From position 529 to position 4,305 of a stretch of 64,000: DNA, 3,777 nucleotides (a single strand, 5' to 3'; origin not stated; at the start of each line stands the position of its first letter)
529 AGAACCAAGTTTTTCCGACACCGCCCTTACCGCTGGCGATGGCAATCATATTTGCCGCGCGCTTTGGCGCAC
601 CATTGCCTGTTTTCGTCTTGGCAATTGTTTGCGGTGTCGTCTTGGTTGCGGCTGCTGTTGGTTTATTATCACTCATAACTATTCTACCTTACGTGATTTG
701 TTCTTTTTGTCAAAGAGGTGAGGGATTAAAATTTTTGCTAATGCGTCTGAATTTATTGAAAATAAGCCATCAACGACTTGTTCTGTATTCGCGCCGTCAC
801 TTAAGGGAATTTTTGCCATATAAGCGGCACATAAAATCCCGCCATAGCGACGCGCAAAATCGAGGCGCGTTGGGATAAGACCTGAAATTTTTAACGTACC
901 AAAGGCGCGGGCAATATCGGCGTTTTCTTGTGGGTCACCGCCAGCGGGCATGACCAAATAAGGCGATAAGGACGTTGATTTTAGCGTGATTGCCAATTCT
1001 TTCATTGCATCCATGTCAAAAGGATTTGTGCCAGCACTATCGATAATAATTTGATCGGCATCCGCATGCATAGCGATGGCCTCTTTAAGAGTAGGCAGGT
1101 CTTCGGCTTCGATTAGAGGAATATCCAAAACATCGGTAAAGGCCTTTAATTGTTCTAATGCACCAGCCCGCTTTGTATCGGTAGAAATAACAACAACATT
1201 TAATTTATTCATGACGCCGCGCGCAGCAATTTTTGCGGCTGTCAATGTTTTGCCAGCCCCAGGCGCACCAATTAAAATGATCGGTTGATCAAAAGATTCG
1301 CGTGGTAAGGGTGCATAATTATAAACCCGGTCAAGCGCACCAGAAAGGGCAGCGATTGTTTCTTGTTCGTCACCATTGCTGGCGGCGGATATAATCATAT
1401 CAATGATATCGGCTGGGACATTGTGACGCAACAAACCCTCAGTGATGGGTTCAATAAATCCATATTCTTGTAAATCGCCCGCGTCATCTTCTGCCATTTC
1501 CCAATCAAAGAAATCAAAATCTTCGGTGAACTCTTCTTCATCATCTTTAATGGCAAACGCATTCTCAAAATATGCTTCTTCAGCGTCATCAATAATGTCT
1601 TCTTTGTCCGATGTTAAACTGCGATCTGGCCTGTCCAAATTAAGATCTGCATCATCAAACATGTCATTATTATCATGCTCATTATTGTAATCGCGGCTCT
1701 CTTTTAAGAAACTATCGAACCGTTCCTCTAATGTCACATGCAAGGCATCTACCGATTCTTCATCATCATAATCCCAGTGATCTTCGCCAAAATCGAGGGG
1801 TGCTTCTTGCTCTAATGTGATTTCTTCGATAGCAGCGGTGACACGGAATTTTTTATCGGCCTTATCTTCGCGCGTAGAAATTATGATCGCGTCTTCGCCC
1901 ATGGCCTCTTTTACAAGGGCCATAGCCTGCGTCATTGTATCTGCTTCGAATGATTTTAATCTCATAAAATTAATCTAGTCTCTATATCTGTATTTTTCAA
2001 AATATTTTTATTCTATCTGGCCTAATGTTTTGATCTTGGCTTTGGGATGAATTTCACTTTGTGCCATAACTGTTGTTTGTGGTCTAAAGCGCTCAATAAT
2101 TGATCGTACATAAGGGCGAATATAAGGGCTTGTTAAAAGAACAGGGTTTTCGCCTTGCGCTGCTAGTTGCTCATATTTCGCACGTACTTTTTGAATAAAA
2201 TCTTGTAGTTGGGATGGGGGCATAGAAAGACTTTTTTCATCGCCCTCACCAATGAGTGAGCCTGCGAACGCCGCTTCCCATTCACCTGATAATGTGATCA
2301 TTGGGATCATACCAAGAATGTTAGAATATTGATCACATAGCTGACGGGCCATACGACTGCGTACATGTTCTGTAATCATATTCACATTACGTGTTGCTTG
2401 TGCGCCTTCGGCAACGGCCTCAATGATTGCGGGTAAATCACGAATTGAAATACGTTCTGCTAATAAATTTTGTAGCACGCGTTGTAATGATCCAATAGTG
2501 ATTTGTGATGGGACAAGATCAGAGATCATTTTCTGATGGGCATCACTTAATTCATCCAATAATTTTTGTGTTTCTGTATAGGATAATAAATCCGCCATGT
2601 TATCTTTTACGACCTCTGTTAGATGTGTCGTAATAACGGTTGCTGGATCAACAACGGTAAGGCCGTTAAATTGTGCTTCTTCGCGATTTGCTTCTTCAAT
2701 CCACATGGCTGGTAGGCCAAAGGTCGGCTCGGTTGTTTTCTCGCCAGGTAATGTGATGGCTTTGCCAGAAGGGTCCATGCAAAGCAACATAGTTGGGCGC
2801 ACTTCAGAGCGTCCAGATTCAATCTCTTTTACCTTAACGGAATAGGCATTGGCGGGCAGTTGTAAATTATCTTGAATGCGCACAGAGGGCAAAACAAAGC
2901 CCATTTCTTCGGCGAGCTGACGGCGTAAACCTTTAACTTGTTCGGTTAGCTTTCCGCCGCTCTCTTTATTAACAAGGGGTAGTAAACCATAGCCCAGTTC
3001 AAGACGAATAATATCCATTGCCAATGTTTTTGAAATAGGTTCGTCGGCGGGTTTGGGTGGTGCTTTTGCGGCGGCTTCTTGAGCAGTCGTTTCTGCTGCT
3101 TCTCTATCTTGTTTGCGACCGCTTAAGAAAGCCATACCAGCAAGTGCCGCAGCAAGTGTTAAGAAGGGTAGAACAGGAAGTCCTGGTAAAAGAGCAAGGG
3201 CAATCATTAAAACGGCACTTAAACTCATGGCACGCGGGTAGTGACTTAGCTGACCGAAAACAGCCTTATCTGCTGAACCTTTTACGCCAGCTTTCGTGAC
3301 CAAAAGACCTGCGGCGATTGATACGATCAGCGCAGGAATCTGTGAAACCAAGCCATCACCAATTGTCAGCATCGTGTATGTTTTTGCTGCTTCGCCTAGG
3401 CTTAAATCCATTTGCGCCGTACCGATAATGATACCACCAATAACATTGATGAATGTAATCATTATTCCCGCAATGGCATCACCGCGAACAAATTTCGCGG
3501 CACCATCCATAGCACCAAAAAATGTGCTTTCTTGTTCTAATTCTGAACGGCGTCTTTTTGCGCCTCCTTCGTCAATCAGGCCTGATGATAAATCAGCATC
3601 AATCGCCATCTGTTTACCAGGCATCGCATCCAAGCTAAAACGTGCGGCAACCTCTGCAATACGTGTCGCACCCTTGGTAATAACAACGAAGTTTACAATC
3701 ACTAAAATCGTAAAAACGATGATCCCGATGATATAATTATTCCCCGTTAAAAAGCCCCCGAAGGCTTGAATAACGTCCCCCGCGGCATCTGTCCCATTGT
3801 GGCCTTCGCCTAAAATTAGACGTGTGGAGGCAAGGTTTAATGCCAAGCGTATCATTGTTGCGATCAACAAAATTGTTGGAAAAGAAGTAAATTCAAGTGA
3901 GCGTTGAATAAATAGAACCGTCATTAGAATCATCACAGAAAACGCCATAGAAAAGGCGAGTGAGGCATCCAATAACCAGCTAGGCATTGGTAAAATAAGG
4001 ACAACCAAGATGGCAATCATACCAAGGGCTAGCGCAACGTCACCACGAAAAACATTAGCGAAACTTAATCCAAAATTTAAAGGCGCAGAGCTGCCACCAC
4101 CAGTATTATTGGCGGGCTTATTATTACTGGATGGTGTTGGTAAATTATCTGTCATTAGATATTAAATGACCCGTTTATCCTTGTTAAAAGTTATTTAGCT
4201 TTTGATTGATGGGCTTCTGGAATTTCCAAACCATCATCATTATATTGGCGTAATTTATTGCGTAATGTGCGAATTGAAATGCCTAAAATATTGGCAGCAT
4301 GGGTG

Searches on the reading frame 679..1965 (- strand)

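Call 87: search_protein_families(library=pfam, proteins=[window:679-1965:-], max_evalue=0.00001)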
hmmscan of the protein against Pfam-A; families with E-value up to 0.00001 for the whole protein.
window:679-1965:- (428 aa): 1 family
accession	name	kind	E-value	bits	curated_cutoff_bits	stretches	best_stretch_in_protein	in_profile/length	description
PF00448.28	SRP54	-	9.1e-26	91.2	22.7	1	229-411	4-192/196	SRP54-type protein, GTPase domain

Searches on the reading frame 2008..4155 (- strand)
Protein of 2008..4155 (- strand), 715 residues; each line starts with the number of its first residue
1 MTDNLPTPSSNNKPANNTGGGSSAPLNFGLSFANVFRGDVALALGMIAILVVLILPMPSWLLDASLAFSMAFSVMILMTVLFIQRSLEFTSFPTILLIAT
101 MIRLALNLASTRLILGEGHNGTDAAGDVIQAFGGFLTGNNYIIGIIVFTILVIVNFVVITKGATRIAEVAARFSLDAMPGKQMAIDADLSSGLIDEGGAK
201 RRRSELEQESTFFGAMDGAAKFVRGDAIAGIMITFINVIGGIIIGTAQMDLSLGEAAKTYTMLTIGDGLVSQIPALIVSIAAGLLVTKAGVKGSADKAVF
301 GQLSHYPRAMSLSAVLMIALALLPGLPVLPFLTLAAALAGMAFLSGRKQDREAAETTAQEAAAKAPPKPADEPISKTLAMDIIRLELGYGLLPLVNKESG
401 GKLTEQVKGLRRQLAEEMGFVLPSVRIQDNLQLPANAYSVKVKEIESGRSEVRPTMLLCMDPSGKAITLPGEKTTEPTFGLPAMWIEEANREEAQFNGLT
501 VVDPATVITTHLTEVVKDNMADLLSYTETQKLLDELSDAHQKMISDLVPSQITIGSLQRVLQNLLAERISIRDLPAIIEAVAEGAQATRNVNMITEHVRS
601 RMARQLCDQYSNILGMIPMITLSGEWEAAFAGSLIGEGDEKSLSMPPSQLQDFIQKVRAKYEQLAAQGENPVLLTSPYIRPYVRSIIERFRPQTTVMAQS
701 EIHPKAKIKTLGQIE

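Call 87: search_protein_families(library=pfam, proteins=[window:2008-4155:-], max_evalue=0.00001)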
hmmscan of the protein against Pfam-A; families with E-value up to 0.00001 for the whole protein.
window:2008-4155:- (715 aa): 1 family
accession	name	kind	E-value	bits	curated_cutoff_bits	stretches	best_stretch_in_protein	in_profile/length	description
PF00771.25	FHIPEP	-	1.1e-261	870.5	29.1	1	49-706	1-656/657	FHIPEP family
